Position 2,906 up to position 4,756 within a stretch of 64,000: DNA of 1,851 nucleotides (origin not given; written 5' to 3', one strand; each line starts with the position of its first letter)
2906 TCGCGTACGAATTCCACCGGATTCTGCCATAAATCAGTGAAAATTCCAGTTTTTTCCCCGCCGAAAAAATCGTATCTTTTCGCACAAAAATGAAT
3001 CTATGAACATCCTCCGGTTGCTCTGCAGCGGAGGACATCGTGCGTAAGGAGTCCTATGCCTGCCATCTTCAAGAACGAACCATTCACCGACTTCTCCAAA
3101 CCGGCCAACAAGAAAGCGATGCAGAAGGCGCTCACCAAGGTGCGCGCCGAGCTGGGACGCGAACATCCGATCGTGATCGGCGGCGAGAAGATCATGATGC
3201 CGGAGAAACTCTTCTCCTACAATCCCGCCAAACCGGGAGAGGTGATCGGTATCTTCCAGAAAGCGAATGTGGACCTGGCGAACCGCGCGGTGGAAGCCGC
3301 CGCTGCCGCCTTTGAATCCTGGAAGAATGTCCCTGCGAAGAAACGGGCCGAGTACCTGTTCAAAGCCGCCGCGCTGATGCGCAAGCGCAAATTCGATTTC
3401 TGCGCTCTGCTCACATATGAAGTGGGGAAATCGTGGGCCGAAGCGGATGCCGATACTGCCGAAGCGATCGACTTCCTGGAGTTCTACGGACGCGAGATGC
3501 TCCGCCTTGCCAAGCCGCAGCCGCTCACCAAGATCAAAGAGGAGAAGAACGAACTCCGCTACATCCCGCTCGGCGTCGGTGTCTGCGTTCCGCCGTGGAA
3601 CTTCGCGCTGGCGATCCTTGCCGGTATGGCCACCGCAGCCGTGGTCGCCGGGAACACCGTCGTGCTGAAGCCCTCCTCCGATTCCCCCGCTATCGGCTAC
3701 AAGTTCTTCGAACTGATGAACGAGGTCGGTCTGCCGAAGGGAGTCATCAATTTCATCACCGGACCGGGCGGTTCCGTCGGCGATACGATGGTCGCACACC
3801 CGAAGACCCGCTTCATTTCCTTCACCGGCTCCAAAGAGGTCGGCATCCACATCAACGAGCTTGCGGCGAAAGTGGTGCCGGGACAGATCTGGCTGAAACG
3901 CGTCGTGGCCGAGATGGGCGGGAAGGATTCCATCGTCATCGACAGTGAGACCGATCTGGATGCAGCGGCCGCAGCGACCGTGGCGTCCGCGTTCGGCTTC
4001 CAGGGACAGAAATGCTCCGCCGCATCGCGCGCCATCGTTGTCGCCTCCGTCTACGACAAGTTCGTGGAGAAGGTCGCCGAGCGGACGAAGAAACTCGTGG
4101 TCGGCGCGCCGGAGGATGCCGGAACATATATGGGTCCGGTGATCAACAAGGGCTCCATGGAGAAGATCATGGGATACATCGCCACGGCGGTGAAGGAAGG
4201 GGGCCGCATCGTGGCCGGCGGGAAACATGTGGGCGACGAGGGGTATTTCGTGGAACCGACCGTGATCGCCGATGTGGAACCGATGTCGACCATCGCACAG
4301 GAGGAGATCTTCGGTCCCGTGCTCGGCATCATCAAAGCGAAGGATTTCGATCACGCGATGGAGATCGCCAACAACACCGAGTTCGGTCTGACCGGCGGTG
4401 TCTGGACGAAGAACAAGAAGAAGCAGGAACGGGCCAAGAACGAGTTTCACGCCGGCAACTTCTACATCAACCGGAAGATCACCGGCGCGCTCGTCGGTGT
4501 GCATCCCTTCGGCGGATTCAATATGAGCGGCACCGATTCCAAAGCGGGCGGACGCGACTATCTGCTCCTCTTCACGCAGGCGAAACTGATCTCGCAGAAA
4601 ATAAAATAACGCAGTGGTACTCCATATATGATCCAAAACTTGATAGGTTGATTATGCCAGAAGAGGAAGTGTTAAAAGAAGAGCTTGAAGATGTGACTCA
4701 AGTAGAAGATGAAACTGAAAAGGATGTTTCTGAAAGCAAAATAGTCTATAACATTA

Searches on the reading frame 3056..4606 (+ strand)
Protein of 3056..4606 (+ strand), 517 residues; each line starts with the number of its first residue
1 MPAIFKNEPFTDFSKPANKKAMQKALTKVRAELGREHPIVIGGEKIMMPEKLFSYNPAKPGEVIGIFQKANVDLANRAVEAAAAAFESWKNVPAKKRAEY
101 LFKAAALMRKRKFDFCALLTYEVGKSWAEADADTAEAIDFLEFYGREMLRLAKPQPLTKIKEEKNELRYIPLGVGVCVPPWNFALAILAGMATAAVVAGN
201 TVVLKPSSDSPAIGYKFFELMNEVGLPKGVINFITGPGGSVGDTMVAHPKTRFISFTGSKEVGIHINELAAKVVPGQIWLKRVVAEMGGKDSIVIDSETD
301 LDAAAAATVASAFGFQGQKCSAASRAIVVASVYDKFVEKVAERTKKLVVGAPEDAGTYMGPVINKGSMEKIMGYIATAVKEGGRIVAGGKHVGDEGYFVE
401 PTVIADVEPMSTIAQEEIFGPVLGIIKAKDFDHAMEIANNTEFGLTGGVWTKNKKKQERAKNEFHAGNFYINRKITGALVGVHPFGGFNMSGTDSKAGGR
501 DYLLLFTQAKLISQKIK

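Call 15: find_related_loci(query=window:3056-4606:+, collection=genome_contigs, flank=6000)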
Query window:3056-4606:+ (517 aa) in genome_contigs; peptide patterns used: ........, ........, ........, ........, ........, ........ (x = any residue, [..] = any of these).
600 stretches matched a pattern (row limit reached: there are more); 580 encode a relative of the query (tblastn E <= 1e-3); the best 80 are kept; 80 distinct loci.
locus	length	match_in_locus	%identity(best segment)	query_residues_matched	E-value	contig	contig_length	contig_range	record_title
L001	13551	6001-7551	90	1-517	0e+0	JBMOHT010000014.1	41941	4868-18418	MAG: Bacteroidota bacterium isolate Deming_bin.369 contig1663, whole genome shotgun sequence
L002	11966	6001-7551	89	1-517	0e+0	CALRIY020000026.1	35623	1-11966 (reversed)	MAG: Synechococcus sp. UW140 isolate JJ-AX1-329-1-mx-bin491 genome assembly, contig: JJ-MOM7-71-C185, whole genome shotg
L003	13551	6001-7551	86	1-517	0e+0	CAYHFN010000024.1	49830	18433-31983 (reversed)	MAG TPA_asm: uncultured Chitinophagaceae bacterium isolate ERP119702_co1_35 genome assembly, contig: NODE_561_length_498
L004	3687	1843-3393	86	1-517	0e+0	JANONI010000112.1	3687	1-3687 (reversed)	MAG: Bacteroidota bacterium isolate VAR_43_metabat_429 VAR_43_k141_228969, whole genome shotgun sequence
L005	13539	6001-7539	74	5-517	0e+0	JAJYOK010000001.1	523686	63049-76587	MAG: Bacteroidetes bacterium isolate DBS2-5.bin33 NODE_1_length_523686_cov_10.151032, whole genome shotgun sequence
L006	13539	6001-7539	74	5-517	0e+0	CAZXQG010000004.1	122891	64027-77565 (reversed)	MAG TPA_asm: uncultured Chitinophagaceae bacterium isolate binchicken_co54_503 genome assembly, contig: NODE_145_length_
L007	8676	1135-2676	75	4-517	0e+0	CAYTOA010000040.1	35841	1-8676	MAG TPA_asm: uncultured Chitinophagaceae bacterium isolate binchicken_co241_368 genome assembly, contig: NODE_1095_lengt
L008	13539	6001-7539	73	5-517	0e+0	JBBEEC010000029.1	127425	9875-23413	MAG: Bacteroidota bacterium isolate LejiaF_53_86 Lejia_F_213_length_127425_cov_51, whole genome shotgun sequence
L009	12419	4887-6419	69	5-515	0e+0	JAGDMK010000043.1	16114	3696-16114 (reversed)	MAG: Bacteroidetes bacterium isolate CTSoil_038 scaffold_1645, whole genome shotgun sequence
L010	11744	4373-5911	64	5-517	0e+0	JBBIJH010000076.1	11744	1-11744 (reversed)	MAG: Ignavibacteriales bacterium isolate QH2F170213_bin_158 NODE_5671_length_11744_cov_4.269399, whole genome shotgun se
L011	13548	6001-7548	63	1-516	0e+0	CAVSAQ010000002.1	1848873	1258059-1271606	MAG: uncultured Acidobacteriota bacterium isolate MFD05747.bin.1.115 genome assembly, contig: contig_2153, whole genome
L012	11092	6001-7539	66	5-517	0e+0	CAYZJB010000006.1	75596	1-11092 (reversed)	MAG TPA_asm: uncultured Bacteroidota bacterium isolate binchicken_co58_136 genome assembly, contig: NODE_263_length_7559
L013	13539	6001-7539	64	5-517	0e+0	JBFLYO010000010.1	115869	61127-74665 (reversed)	MAG: Bacteroidota bacterium isolate MAG087 MAG087_10, whole genome shotgun sequence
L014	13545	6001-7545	64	1-515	0e+0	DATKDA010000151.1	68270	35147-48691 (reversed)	MAG TPA_asm: Pyrinomonadaceae bacterium isolate SMAG_U14460 k141_116877, whole genome shotgun sequence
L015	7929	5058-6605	64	1-516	0e+0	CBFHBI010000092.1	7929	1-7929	MAG TPA_asm: uncultured Blastocatellia bacterium isolate SRR21876936_concoct_29 genome assembly, contig: ERZ27257217.102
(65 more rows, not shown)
